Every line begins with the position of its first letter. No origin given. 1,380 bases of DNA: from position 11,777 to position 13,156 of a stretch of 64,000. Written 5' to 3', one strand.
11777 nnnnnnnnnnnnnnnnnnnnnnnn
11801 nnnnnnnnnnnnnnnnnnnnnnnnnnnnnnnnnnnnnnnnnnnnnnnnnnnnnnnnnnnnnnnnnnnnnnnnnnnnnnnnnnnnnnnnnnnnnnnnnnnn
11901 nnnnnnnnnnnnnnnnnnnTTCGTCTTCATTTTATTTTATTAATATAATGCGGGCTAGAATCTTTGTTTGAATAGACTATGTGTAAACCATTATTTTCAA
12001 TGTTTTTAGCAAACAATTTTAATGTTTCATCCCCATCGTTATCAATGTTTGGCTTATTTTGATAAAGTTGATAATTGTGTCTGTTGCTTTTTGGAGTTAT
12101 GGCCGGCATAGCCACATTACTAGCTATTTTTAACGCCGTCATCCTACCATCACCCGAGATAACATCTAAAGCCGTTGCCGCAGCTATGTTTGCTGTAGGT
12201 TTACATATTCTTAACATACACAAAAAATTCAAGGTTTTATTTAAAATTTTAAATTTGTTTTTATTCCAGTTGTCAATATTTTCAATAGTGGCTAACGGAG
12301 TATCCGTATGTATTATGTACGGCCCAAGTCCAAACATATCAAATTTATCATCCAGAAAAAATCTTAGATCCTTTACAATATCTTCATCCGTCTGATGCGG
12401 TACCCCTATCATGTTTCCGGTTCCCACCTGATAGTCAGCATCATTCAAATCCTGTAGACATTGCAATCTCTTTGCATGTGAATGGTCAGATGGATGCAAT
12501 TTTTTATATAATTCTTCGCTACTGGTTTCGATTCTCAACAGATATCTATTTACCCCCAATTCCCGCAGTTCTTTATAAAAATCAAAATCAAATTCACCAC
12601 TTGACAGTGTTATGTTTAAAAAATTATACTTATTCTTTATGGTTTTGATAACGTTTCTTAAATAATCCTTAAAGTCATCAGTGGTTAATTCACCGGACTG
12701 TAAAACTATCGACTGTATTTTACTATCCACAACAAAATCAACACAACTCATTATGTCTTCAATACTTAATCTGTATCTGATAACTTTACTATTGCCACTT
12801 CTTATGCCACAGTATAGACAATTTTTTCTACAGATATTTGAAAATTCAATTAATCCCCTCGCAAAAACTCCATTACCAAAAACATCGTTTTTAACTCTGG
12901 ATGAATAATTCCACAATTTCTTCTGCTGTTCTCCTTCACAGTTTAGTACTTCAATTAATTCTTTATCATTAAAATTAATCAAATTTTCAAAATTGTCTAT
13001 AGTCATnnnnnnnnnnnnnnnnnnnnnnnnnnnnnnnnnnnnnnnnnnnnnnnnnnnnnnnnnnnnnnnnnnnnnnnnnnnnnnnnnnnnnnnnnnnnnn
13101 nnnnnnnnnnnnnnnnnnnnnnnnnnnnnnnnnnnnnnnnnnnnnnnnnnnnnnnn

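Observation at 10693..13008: hydE-hydF maturase pair fused into the polA transcription unit, with no hydrogenase or hydG in view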

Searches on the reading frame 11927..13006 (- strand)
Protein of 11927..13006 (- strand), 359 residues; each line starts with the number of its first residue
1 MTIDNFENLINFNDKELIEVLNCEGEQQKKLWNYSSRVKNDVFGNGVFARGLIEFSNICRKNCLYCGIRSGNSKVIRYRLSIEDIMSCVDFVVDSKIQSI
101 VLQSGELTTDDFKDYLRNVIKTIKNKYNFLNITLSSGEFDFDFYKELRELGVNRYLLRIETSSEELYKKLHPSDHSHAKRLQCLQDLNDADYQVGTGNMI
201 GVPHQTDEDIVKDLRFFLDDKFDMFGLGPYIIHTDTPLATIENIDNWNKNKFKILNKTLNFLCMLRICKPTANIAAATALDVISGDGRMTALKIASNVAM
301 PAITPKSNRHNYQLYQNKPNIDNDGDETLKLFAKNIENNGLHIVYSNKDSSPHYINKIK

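Call 3: search_protein_families(library=ncbifam, proteins=[window:11927-13006:-], max_evalue=0.01)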
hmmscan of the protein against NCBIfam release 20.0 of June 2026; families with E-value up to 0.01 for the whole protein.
window:11927-13006:- (359 aa): 32 families (the best 25 are shown)
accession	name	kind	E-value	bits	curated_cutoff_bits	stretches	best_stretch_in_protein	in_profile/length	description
TIGR03956.1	rSAM_HydE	equivalog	4.2e-91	305.7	254.6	1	3-349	2-339/340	[FeFe] hydrogenase H-cluster radical SAM maturase HydE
TIGR03910.1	pyrrolys_PylB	equivalog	6.2e-29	101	348.2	1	11-310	17-307/347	methylornithine synthase PylB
TIGR02351.2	thiH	equivalog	2.3e-20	73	380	1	29-279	53-298/364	2-iminoacetate synthase ThiH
TIGR00433.2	bioB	equivalog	1.1e-19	70.9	225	1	13-292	4-274/307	biotin synthase BioB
TIGR03955.1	rSAM_HydG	equivalog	6.1e-17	61.2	312.15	1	14-270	49-310/470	[FeFe] hydrogenase H-cluster radical SAM maturase HydG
TIGR03957.1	rSAM_HmdB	equivalog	1e-10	41.3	320.9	1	13-277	2-265/317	5,10-methenyltetrahydromethanopterin hydrogenase cofactor biosynthesis protein HmdB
TIGR00423.1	TIGR00423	subfamily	8.6e-10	38.4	260.25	1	53-141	9-97/310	CofH family radical SAM protein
TIGR03551.1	F420_cofH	equivalog_domain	3.9e-09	35.8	374.1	1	14-132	3-121/345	5-amino-6-(D-ribitylamino)uracil--L-tyrosine 4-hydroxyphenyl transferase CofH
NF005609.0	PRK07360.1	equivalog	4.2e-09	35.6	426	1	13-132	22-144/374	7,8-didemethyl-8-hydroxy-5-deazariboflavin synthase subunit CofH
NF006308.0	PRK08508.1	equivalog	6.3e-09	35.4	377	1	57-208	15-167/279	biotin synthase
TIGR03699.1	menaquin_MqnC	equivalog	4.7e-08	32.2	428.1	1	52-150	44-140/342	cyclic dehypoxanthinyl futalosine synthase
NF006276.0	PRK08444.1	equivalog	8.9e-08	31.5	560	1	30-141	28-141/353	aminofutalosine synthase MqnE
TIGR02668.1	moaA_archaeal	equivalog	5.3e-07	28.9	325.25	1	53-209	14-165/303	GTP 3',8-cyclase MoaA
NF053743.1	LipS2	equivalog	6.3e-07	29.1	270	1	57-201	31-175/292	LipS2 family lipoyl synthase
NF001199.0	PRK00164.2-1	equivalog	8.8e-07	28.3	231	1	53-202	16-160/308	GTP 3',8-cyclase MoaA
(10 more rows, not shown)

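Call 4: search_protein_families(library=pfam, proteins=[window:11927-13006:-], max_evalue=0.01)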
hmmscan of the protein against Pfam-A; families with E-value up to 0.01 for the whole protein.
window:11927-13006:- (359 aa): 1 family
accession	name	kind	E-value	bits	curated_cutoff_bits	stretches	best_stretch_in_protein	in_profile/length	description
PF04055.27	Radical_SAM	-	9.3e-23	81.6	29.5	1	53-216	1-165/166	Radical SAM superfamily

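Call 9: find_encoding_contigs(protein=window:11927-13006:-, flank=10000, max_places=6)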
Protein window:11927-13006:- (359 aa): no gene with exactly this product is on record in the collection.

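Call 10: find_related_loci(query=window:11927-13006:-, collection=genome_contigs, flank=10000)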
Query window:11927-13006:- (359 aa) in genome_contigs; peptide patterns used: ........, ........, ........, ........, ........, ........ (x = any residue, [..] = any of these).
54 stretches matched a pattern; 1 encode a relative of the query (tblastn E <= 1e-3); 1 distinct loci.
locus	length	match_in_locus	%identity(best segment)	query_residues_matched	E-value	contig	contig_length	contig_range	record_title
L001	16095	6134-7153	77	18-357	0e+0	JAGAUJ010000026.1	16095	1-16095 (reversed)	MAG: Rickettsiales bacterium isolate RGIG8782 Water_deer_Colon.Co__c1238533, whole genome shotgun sequence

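Call 12: find_homologous_proteins(query=window:11927-13006:-, max_evalue=1e-20)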
Query window:11927-13006:- (359 aa): 6689 proteins with E <= 1e-20 among 8000 candidates; the best 120 are listed.
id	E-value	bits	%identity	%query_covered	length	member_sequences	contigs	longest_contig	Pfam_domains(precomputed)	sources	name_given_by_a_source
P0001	2.1e-238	808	99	100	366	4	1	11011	PF04055.28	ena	-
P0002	3.0e-191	653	79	99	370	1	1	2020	PF04055.28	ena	-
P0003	7.7e-180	615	75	98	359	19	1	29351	PF04055.28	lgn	-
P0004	2.5e-177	607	75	99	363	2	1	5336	PF04055.28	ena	-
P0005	1.6e-169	581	72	99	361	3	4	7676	PF04055.28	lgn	-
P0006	2.4e-144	499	64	95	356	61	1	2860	PF04055.28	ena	-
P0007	2.6e-140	485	62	97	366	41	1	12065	PF04055.28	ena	-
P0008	1.7e-138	479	61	99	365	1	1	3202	PF04055.28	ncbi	-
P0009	1.1e-136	473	62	97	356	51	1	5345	PF04055.28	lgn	-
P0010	7.2e-136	471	62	98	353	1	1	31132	PF04055.28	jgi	-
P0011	1.6e-134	466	59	97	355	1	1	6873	PF04055.28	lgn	-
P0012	9.7e-132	457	59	97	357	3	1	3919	PF04055.28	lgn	-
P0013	1.8e-127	443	57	98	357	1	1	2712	PF04055.28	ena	-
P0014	4.3e-126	439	56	97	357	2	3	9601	PF04055.28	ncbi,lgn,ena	-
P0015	9.9e-124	431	60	89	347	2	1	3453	PF04055.28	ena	-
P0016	5.8e-123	428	55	98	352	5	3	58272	PF04055.28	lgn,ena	-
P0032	5.9e-105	369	48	97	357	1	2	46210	PF04055.28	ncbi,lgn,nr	ncbi:[FeFe] hydrogenase H-cluster radical SAM maturase HydE [Patescibacteria group bacterium]|nr:[Fe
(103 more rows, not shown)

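Call 13: find_encoding_contigs(protein=P0016, flank=10000, max_places=3)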
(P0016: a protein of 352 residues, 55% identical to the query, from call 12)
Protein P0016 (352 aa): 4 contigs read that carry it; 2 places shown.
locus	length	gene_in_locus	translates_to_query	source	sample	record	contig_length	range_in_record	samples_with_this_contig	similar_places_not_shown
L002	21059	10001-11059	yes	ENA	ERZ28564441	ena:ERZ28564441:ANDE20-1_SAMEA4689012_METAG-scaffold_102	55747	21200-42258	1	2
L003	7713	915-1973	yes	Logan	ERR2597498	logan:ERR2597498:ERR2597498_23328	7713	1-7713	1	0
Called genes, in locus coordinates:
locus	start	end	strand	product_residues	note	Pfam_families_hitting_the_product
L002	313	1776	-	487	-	PF01425:Amidase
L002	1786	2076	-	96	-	PF02686:GatC (weak)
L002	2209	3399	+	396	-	PF00162:PGK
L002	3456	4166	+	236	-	PF08713:DNA_alkylation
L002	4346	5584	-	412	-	PF05958:tRNA_U5-meth_tr, PF09445:Methyltransf_15 (faint), PF02475:TRM5-TYW2_MTfase, PF05175:MTS (weak)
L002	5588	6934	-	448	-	PF00493:MCM (faint), PF00004:AAA (weak), PF07728:AAA_5 (faint), PF00004:AAA (weak), PF07724:AAA_2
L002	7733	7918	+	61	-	-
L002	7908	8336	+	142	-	PF10097:DUF2335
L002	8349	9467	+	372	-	PF00154:RecA_N, PF08423:Rad51, PF06745:ATPase, PF21096:RecA_C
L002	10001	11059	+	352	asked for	PF04055:Radical_SAM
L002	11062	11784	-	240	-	PF03330:DPBB_1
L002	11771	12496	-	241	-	PF13512:TPR_18, PF13525:YfiO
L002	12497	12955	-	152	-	PF02699:YajC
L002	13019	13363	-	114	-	PF01050:MannoseP_isomer, PF07883:Cupin_2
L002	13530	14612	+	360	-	PF01264:Chorismate_synt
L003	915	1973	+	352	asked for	PF04055:Radical_SAM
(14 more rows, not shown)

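Call 14: find_encoding_contigs(protein=P0003, flank=10000, max_places=3)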
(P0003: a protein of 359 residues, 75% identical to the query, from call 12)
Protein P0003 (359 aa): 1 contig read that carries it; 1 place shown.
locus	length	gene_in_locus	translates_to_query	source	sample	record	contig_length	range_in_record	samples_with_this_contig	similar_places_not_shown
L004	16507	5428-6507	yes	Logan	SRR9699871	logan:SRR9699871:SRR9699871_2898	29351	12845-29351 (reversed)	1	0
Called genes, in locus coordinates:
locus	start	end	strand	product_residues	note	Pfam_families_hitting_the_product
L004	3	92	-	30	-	?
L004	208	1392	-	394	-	PF05065:Phage_capsid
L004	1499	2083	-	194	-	PF06055:ExoD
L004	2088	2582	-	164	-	PF01782:RimM, PF05239:PRC (weak), PF24986:PRC_RimM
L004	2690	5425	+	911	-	PF02739:5_3_exonuc_N, PF01367:5_3_exonuc, PF01612:DNA_pol_A_exo1, PF22619:DNA_polI_exo1 (weak), PF00476:DNA_pol_A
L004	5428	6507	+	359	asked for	PF04055:Radical_SAM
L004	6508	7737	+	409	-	PF01926:MMR_HSR1, PF02421:FeoB_N, PF18128:HydF_dimer, PF18133:HydF_tetramer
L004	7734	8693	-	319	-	PF00849:PseudoU_synth_2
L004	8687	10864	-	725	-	PF04453:LptD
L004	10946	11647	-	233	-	-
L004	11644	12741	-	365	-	PF02463:SMC_N, PF13175:AAA_15 (weak), PF13304:AAA_21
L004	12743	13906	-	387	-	PF00712:DNA_pol3_beta, PF02767:DNA_pol3_beta_2, PF02768:DNA_pol3_beta_3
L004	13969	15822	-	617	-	PF03717:PBP_dimer, PF00905:Transpeptidase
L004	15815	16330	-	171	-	-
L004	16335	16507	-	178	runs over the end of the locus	PF13189:Cytidylate_kin2 (faint), PF13238:AAA_18, PF13671:AAA_33 (weak), PF01202:SKI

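Call 15: find_encoding_contigs(protein=P0010, flank=10000, max_places=3)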
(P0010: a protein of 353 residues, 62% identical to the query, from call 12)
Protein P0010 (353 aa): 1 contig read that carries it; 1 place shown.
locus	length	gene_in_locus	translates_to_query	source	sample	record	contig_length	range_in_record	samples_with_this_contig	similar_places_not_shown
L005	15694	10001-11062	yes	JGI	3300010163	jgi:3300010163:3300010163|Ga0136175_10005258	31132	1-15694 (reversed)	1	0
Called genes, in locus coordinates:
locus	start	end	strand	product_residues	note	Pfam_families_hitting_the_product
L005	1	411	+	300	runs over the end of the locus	PF00793:DAHP_synth_1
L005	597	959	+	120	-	-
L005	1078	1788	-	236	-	PF08713:DNA_alkylation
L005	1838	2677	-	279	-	PF03462:PCRF, PF00472:RF-1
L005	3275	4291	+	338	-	PF01116:F_bP_aldolase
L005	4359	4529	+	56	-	-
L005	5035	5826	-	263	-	PF02348:CTP_transf_3, PF12804:NTP_transf_3 (weak)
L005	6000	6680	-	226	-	PF00702:Hydrolase, PF13419:HAD_2 (weak)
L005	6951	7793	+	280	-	PF01161:PBP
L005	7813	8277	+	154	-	PF02470:MlaD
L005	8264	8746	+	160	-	PF09923:DUF2155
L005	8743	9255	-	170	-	PF00186:DHFR_1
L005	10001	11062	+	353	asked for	PF04055:Radical_SAM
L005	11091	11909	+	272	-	PF02498:Bro-N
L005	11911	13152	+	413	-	PF00350:Dynamin_N (faint), PF01926:MMR_HSR1, PF02421:FeoB_N (weak), PF18128:HydF_dimer, PF18133:HydF_tetramer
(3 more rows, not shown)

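Call 30: search_solved_structures(query=window:11927-13006:-, show_alignments=1, max_evalue=1e-10)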
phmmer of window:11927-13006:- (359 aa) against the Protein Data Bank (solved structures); distinct sequences matched with E-value up to 1e-10: 11.
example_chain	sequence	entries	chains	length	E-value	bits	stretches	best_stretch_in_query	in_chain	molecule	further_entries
5fep_A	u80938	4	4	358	7.2e-62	212.5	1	28-325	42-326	[FeFe] hydrogenase maturase subunit HydE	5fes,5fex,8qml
7o1o_A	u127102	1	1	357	1.1e-61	211.9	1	28-325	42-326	[FeFe] hydrogenase maturase subunit HydE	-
5few_A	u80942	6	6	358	1.1e-61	211.9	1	28-325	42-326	[FeFe] hydrogenase maturase subunit HydE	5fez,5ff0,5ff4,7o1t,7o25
3ciw_A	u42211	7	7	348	1.9e-61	211.1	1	28-320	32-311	FeFe-Hydrogenase maturase | [FeFe] hydrogenase maturase subunit HydE | Biotin synthetase, putative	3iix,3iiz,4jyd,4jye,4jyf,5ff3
7o1p_A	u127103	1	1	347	3e-61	210.5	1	28-320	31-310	[FeFe] hydrogenase maturase subunit HydE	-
3cix_A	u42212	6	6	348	3e-61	210.5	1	28-320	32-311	FeFe-Hydrogenase maturase | [FeFe] hydrogenase maturase subunit HydE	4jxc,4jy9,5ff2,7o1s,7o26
4jy8_A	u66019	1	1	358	3.4e-61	210.3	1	28-320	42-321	FEFE-HYDROGENASE MATURASE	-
8qmk_A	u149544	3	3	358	4.1e-61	210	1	28-325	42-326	[FeFe] hydrogenase maturase subunit HydE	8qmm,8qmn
4wcx_A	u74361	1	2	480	8.8e-18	67.5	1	3-236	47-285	Biotin and thiamin synthesis associated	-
3t7v_A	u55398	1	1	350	6.9e-17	64.6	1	12-316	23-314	methylornithine synthase PylB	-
4rtb_A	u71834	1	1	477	2e-16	63.1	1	31-278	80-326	HydG protein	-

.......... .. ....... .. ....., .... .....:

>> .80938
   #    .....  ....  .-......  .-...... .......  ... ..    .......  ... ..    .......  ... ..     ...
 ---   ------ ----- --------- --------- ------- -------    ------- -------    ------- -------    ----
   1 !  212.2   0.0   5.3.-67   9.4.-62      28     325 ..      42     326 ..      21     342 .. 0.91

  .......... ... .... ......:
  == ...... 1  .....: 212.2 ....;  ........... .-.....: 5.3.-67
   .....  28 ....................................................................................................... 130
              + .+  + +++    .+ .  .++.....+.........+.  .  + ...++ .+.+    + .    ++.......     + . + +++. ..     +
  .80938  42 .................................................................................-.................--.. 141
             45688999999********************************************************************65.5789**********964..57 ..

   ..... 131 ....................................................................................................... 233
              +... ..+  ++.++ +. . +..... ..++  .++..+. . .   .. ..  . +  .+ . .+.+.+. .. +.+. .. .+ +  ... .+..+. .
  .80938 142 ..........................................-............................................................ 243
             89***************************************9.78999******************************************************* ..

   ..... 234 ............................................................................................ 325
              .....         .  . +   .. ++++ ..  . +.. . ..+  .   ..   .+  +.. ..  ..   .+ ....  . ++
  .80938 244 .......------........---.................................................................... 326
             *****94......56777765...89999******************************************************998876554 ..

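Call 41: find_encoding_contigs(protein=P0032, flank=10000, max_places=2)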
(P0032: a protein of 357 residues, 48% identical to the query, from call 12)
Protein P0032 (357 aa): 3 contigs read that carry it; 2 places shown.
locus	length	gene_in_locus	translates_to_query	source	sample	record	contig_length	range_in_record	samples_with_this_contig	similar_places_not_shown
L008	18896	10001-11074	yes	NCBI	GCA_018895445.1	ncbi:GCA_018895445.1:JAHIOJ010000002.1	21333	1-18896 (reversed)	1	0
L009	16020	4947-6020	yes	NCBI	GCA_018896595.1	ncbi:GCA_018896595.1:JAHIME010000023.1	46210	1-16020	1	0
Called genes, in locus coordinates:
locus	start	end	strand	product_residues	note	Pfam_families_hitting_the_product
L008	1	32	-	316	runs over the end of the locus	PF17827:PrmC_N, PF05175:MTS (weak), PF06325:PrmA, PF13649:Methyltransf_25 (weak), PF13847:Methyltransf_31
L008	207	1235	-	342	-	PF03462:PCRF, PF00472:RF-1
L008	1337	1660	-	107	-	PF01197:Ribosomal_L31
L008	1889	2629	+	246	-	PF00318:Ribosomal_S2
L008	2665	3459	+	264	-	PF25025:EF-Ts_N (weak), PF00889:EF_TS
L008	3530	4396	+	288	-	PF04468:PSP1, PF28472:PSP1_3rd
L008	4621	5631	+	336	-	PF00044:Gp_dh_N, PF02800:Gp_dh_C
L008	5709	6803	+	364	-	PF01512:Complex1_51K, PF10589:NADH_4Fe-4S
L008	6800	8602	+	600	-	PF00111:Fer2 (weak), PF13510:Fer2_4, PF10588:NADH-G_4Fe-4S_3 (weak), PF13237:Fer4_10 (faint), PF12838:Fer4_7 (weak), PF02906:Fe_hyd_lg_C, PF02256:Fe_hyd_SSU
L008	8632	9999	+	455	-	PF04055:Radical_SAM, PF06968:BATS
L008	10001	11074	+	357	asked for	PF04055:Radical_SAM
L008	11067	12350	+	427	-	PF01926:MMR_HSR1, PF02421:FeoB_N (weak), PF18128:HydF_dimer, PF18133:HydF_tetramer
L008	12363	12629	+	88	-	PF21699:TM1266-like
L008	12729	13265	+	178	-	-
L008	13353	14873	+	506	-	PF01743:PolyA_pol, PF12627:PolyA_pol_RNAbd, PF01966:HD, PF13735:tRNA_NucTran2_2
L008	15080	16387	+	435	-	PF00270:DEAD, PF04851:ResIII (faint), PF00271:Helicase_C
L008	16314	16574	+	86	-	PF04002:RadC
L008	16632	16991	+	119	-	PF02604:PhdYeFM_antitox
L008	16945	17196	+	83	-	PF05016:ParE_toxin, PF15781:ParE-like_toxin (weak), PF05973:Gp49 (faint)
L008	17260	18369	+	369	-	PF16289:PIN_12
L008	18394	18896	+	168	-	?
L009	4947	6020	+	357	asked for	PF04055:Radical_SAM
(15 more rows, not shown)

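Call 55: find_related_loci(query=A1, collection=metagenome_contigs, flank=10000)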
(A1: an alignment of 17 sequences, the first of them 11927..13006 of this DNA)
Query A1 (359 aa) in metagenome_contigs; peptide patterns used: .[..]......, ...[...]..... (x = any residue, [..] = any of these).
600 stretches matched a pattern (row limit reached: there are more); 529 encode a relative of the query (tblastn E <= 1e-3); the best 80 are kept; 80 distinct loci.
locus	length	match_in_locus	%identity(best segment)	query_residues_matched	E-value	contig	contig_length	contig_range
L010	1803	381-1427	48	10-357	1e-116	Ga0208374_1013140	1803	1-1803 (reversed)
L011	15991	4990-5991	51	21-354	1e-108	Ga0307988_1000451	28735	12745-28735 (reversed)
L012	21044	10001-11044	49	12-359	3e-108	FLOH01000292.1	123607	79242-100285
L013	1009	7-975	51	35-357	3e-117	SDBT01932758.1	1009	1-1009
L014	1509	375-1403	48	15-357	5e-114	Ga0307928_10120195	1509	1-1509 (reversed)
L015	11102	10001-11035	44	11-355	2e-90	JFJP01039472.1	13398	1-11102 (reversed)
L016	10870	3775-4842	43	2-354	2e-90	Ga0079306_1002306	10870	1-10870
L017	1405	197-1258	43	6-359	4e-96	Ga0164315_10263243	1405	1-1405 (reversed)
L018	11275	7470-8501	44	11-354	9e-89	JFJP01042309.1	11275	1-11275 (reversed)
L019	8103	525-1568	42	6-359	2e-88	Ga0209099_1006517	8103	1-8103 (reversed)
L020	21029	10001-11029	46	12-354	4e-88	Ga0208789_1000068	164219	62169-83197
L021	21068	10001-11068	42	3-355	1e-87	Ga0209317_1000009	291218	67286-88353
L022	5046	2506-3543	44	12-357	2e-87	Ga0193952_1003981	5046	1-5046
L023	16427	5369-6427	46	2-357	4e-87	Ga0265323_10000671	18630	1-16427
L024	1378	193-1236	43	12-359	7e-93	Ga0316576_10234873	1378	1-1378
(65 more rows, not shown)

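Call 59: find_encoding_contigs(protein=P0001, flank=10000, max_places=3)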
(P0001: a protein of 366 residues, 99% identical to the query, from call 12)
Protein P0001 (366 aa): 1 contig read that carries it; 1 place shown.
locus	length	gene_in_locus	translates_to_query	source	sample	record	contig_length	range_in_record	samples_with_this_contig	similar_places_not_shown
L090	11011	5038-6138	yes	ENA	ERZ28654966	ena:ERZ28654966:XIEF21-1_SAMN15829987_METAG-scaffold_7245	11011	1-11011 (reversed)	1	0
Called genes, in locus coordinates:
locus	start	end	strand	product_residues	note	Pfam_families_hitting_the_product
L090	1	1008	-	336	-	?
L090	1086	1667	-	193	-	PF06055:ExoD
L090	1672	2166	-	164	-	PF01782:RimM, PF24986:PRC_RimM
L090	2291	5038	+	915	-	PF02739:5_3_exonuc_N, PF01367:5_3_exonuc, PF01612:DNA_pol_A_exo1 (weak), PF22619:DNA_polI_exo1 (faint), PF00476:DNA_pol_A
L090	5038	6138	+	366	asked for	PF04055:Radical_SAM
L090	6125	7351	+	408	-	PF01926:MMR_HSR1, PF02421:FeoB_N, PF18128:HydF_dimer, PF18133:HydF_tetramer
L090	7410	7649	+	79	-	-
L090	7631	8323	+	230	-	PF00005:ABC_tran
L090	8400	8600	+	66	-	-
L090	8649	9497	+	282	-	-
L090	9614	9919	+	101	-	PF02575:YbaB_DNA_bd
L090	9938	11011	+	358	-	?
